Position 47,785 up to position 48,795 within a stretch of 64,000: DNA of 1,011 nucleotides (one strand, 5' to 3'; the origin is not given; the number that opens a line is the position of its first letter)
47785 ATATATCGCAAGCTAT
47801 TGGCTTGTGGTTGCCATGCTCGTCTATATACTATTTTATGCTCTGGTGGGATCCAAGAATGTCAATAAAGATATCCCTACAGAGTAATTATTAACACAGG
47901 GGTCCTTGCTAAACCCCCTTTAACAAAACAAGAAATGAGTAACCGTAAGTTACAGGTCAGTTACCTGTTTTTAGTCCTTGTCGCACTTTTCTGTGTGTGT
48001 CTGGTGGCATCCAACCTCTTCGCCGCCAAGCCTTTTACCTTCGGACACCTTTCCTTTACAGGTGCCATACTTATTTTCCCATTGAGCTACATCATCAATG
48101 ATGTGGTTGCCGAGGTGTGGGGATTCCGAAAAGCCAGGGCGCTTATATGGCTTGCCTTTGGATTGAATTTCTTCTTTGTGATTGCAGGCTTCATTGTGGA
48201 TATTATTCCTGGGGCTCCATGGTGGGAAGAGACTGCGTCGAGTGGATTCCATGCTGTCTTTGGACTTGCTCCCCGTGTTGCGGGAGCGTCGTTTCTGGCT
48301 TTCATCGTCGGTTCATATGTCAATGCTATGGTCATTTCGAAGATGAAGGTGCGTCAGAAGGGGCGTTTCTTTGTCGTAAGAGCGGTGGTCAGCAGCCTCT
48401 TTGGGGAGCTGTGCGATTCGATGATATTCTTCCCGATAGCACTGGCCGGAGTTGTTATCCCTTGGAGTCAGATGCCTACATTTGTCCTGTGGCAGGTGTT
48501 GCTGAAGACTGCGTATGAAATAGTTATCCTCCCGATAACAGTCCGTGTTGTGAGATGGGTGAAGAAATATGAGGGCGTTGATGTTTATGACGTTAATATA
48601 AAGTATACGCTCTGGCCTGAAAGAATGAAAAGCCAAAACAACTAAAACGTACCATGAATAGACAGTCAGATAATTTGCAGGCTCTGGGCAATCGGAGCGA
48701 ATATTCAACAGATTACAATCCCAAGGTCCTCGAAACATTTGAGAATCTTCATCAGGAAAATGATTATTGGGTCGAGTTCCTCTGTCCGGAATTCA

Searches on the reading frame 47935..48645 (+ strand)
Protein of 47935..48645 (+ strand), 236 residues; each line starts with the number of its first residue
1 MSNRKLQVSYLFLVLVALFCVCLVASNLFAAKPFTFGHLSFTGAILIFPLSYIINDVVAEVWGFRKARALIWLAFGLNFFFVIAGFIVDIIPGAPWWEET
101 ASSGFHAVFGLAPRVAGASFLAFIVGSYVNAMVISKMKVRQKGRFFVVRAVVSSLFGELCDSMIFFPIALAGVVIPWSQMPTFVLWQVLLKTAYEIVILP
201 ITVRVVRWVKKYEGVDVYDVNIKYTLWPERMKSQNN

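Call 76: find_encoding_contigs(protein=window:47935-48645:+, flank=10000, max_places=6)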
Protein window:47935-48645:+ (236 aa): 2 contigs read that carry it; 1 place shown.
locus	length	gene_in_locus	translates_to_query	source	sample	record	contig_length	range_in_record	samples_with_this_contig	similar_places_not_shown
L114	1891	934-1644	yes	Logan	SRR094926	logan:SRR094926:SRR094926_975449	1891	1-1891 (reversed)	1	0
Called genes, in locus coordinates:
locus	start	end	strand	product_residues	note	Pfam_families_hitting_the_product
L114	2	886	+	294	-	?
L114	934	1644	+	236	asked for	PF02592:Vut_1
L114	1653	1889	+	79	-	?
